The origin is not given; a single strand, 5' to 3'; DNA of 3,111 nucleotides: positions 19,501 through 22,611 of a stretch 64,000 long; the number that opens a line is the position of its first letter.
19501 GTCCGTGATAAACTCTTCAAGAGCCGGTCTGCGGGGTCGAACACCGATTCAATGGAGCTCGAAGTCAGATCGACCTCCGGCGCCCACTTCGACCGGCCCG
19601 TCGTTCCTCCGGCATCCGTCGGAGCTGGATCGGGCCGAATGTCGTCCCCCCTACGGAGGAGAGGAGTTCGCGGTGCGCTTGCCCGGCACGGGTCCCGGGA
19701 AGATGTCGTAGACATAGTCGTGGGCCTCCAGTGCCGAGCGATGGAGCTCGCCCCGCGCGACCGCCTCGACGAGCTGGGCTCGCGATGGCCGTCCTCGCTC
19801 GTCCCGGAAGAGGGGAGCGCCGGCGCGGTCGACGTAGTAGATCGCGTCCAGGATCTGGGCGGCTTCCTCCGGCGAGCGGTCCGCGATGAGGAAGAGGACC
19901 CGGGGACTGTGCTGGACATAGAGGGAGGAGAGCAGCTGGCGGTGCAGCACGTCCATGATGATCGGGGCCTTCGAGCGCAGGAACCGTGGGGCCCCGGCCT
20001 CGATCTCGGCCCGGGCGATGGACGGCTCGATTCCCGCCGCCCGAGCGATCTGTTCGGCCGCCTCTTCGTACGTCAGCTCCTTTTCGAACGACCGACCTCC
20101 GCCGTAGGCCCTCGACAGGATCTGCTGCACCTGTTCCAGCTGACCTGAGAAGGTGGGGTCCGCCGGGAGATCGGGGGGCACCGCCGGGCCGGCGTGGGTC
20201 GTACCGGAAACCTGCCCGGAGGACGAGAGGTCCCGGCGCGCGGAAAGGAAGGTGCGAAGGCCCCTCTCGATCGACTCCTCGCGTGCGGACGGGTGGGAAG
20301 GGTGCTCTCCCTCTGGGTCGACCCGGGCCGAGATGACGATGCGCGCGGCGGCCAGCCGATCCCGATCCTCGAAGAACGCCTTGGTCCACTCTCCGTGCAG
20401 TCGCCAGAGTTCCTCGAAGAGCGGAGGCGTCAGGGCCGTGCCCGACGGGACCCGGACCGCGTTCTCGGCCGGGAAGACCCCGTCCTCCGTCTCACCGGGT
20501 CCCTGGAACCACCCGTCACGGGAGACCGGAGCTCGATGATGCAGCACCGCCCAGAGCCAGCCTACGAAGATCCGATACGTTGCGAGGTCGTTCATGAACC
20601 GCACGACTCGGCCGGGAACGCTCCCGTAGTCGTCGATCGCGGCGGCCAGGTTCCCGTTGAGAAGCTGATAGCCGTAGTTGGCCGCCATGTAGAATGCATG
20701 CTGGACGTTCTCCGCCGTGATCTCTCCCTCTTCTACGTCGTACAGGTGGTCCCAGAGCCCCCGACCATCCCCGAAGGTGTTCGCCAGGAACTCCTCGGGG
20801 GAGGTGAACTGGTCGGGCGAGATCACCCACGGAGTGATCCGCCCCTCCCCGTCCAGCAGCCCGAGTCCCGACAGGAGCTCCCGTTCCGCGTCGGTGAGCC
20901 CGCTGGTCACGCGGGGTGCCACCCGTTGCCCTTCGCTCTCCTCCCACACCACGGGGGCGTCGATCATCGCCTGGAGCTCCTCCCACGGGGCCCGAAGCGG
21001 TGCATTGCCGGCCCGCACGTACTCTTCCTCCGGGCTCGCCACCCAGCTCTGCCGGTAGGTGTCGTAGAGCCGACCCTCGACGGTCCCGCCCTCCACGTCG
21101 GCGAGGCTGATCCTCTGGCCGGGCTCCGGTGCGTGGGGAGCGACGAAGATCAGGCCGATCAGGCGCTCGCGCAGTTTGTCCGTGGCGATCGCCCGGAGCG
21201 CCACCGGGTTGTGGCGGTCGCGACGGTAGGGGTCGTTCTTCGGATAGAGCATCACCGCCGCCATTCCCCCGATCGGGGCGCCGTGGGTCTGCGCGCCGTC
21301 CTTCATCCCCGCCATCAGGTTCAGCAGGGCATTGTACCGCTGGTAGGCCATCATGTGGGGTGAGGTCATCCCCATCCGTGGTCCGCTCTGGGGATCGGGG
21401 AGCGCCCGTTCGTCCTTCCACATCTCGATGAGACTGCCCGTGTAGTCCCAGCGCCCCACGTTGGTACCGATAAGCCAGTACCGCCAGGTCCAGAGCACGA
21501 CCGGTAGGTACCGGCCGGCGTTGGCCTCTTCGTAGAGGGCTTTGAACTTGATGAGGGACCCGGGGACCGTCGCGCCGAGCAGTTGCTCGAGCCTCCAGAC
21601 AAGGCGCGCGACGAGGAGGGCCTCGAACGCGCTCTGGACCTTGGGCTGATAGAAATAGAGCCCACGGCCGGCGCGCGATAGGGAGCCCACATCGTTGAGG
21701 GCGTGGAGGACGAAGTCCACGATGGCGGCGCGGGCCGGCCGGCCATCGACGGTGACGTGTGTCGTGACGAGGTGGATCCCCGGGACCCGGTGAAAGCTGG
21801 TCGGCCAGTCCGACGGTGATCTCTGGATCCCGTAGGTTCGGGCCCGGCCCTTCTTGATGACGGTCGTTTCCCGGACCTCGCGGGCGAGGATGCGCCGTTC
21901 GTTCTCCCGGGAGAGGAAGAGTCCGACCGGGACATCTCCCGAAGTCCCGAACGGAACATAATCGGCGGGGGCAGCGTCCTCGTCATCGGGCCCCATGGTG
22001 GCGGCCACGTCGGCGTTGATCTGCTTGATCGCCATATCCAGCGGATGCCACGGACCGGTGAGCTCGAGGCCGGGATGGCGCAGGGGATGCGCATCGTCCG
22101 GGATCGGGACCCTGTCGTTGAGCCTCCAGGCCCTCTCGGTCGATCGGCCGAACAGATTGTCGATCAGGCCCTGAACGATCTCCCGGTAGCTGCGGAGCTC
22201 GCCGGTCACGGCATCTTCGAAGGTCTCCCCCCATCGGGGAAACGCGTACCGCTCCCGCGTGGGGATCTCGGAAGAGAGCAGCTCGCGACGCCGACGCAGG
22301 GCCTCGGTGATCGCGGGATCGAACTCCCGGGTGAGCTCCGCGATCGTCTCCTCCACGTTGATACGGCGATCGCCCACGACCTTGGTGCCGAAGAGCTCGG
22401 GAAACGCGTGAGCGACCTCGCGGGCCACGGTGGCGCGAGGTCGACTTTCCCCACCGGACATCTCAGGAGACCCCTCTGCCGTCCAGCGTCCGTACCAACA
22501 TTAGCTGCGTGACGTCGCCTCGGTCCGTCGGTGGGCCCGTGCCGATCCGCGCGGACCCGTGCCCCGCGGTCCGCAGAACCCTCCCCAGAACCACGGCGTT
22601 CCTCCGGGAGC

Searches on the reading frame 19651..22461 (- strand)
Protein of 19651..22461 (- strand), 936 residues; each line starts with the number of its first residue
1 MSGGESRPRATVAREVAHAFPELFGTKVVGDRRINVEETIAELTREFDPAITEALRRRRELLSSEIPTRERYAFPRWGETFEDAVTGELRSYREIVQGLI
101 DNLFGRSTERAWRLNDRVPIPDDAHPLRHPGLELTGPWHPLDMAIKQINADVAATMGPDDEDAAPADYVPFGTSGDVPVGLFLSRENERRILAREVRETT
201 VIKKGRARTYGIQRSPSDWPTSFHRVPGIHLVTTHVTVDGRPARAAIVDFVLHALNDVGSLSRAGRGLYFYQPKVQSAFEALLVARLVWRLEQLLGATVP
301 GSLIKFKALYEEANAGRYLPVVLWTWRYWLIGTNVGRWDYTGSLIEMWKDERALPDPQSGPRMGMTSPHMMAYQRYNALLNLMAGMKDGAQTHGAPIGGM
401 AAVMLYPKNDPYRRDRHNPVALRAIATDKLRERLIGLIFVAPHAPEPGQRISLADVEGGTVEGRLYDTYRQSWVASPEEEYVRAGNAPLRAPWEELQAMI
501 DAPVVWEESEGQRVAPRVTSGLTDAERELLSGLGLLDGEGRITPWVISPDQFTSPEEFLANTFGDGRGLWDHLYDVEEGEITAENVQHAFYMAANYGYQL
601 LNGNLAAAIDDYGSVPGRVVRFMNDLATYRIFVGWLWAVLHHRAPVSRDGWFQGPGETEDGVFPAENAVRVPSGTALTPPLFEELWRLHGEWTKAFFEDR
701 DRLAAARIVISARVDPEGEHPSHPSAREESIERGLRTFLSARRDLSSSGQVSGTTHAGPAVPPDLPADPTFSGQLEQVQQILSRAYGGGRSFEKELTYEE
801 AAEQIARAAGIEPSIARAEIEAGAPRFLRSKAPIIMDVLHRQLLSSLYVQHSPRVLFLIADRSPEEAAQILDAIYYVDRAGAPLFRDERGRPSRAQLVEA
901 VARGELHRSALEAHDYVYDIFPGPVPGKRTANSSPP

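Call 39: search_protein_families(library=pfam, proteins=[window:19651-22461:-], max_evalue=0.00001)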
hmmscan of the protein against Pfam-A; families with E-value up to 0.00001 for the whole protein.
window:19651-22461:- (936 aa): 1 family
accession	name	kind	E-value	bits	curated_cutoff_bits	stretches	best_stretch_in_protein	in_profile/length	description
PF01274.28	MS_TIM-barrel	-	1.1e-24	87.2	26.4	1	223-436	3-200/248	Malate synthase, TIM barrel domain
